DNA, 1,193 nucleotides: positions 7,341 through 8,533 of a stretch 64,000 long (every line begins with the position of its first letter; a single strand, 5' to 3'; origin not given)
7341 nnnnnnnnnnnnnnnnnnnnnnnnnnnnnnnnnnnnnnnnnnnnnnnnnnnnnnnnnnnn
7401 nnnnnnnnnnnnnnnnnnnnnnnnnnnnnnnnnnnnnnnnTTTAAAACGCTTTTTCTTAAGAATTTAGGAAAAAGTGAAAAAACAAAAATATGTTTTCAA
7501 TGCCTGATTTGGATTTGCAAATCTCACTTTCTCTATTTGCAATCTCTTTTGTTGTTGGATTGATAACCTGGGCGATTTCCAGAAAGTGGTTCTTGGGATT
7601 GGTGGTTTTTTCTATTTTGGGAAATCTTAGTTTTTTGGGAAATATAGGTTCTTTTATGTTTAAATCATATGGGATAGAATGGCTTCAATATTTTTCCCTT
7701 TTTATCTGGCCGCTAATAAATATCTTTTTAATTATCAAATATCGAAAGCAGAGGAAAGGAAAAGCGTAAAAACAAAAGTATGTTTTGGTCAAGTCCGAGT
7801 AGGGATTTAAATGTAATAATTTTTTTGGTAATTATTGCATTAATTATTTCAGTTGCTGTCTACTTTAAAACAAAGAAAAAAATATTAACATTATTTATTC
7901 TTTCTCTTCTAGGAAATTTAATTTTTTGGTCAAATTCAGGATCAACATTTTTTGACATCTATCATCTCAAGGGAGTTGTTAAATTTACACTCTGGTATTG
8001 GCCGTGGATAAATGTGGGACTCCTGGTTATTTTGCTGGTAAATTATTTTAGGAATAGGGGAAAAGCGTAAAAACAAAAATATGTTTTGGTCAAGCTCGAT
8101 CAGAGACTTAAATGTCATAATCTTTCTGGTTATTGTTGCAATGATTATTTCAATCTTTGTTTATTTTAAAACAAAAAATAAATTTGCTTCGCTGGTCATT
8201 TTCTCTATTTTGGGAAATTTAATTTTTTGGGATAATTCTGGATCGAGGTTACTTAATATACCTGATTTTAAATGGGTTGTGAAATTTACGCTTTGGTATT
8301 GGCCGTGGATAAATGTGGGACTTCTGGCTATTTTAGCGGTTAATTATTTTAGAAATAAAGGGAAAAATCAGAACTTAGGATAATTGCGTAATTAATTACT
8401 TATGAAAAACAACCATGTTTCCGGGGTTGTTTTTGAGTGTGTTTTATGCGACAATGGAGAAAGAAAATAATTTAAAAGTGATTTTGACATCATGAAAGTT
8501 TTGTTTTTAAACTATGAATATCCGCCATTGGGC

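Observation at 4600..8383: Secreted beta-helix/lipase-like 946-aa protein followed by a tandem triplication of small 3-TM membrane proteins (effector/immunity-like architecture)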

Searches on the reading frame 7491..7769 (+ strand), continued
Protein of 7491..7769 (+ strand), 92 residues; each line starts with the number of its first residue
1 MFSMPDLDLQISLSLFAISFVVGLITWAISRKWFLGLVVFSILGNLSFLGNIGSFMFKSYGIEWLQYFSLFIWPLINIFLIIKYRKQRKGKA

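Call 77: search_protein_families(library=padloc, proteins=[window:7491-7766:+], max_evalue=0.1)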
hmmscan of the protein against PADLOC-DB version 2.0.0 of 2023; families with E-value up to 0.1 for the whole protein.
window:7491-7766:+ (92 aa): 0 families

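Call 84: find_related_loci(query=A3, collection=viral_contigs, flank=3000)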
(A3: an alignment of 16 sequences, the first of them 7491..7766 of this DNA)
Query A3 (92 aa) in viral_contigs; peptide patterns used: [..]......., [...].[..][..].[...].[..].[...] (x = any residue, [..] = any of these).
74 stretches matched a pattern, but none encodes a relative of the query by tblastn (E <= 1e-3).

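Call 85: find_encoding_contigs(protein=P0018, flank=5000, max_places=2)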
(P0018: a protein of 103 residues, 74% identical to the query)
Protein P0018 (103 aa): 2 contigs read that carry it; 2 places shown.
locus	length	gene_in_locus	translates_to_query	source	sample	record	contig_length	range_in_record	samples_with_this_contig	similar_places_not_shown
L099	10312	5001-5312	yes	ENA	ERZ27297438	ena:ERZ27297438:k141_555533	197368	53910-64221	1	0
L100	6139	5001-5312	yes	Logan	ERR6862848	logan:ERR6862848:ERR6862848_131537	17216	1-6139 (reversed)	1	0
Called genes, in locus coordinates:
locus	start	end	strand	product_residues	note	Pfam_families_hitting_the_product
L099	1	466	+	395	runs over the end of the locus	PF13439:Glyco_transf_4, PF00534:Glycos_transf_1, PF13692:Glyco_trans_1_4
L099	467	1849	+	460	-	PF13196:DUF4012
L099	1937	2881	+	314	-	PF01073:3Beta_HSD, PF01370:Epimerase, PF02719:Polysacc_synt_2, PF04321:RmlD_sub_bind, PF16363:GDP_Man_Dehyd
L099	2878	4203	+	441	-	PF00534:Glycos_transf_1, PF13692:Glyco_trans_1_4, PF13524:Glyco_trans_1_2 (weak)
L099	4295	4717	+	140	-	PF01371:Trp_repressor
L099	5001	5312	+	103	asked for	-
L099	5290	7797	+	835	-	PF01674:Lipase_2 (weak), PF02089:Palm_thioest (weak), PF07819:PGAP1, PF02450:LCAT, PF24096:DUF7379 (weak)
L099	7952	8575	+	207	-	-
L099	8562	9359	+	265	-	PF08843:AbiEii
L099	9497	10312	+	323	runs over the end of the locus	-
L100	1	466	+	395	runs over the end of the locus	PF13439:Glyco_transf_4, PF00534:Glycos_transf_1, PF13692:Glyco_trans_1_4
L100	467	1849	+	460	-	PF13196:DUF4012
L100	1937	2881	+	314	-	PF01073:3Beta_HSD, PF01370:Epimerase, PF02719:Polysacc_synt_2, PF04321:RmlD_sub_bind, PF16363:GDP_Man_Dehyd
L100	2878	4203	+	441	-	PF00534:Glycos_transf_1, PF13692:Glyco_trans_1_4, PF13524:Glyco_trans_1_2 (weak)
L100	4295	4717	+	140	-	PF01371:Trp_repressor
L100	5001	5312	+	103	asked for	-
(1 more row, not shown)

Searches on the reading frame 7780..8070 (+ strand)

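Call 3: search_protein_families(library=pfam, proteins=[window:7780-8070:+], max_evalue=1)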
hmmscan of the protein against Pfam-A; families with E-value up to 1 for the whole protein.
window:7780-8070:+ (96 aa): 1 family
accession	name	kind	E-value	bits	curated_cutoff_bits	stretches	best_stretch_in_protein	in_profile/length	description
PF15128.11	T_cell_tran_alt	-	0.062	13.5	27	1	33-66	29-62/92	T-cell leukemia translocation-altered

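Call 25: search_protein_families(library=ncbifam, proteins=[window:7780-8067:+], max_evalue=0.01)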
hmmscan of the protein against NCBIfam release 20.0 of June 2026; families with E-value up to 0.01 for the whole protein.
window:7780-8067:+ (96 aa): 0 families

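Call 76: search_protein_families(library=phrogs, proteins=[window:7780-8067:+], max_evalue=0.1)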
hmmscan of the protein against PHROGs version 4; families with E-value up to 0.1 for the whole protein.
window:7780-8067:+ (96 aa): 1 family
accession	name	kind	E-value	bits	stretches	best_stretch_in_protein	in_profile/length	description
phrog_34982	-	unknown function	0.025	15.5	1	35-49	24-38/41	-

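Call 77: search_protein_families(library=padloc, proteins=[window:7780-8067:+], max_evalue=0.1)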
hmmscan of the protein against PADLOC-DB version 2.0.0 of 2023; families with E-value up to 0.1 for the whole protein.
window:7780-8067:+ (96 aa): 0 families

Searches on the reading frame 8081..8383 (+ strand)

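Call 3: search_protein_families(library=pfam, proteins=[window:8081-8383:+], max_evalue=1)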
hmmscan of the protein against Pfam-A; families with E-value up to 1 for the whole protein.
window:8081-8383:+ (100 aa): 5 families
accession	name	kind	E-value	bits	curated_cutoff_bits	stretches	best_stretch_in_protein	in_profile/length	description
PF09813.14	Coa3_cc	-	0.051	13.7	27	1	8-28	11-31/48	Cytochrome c oxidase assembly factor 3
PF15012.11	DUF4519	-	0.066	13.8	27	1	13-32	35-54/56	Domain of unknown function (DUF4519)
PF25147.1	Ribophorin_II_C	-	0.084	14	27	1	11-58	47-92/99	Ribophorin_II, C-terminal domain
PF25663.1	NCLDV_minor_capsid_P6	-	0.11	12.7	27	1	16-41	7-32/220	Nucleocytoplasmic large DNA virus minor capsid protein P6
PF11694.13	DUF3290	-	0.46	10.8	31.3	1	12-45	21-56/144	Protein of unknown function (DUF3290)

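Call 25: search_protein_families(library=ncbifam, proteins=[window:8081-8380:+], max_evalue=0.01)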
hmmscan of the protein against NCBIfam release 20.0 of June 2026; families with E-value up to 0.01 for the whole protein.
window:8081-8380:+ (100 aa): 0 families

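Call 76: search_protein_families(library=phrogs, proteins=[window:8081-8380:+], max_evalue=0.1)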
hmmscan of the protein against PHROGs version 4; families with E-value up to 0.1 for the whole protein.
window:8081-8380:+ (100 aa): 0 families

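Call 77: search_protein_families(library=padloc, proteins=[window:8081-8380:+], max_evalue=0.1)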
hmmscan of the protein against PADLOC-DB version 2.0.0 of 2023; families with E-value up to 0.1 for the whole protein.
window:8081-8380:+ (100 aa): 1 family
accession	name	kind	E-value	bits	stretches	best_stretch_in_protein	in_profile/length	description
PDLC01991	CARF_m8--CARF_LolE_TM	-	0.038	10.1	1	9-71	77-139/810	-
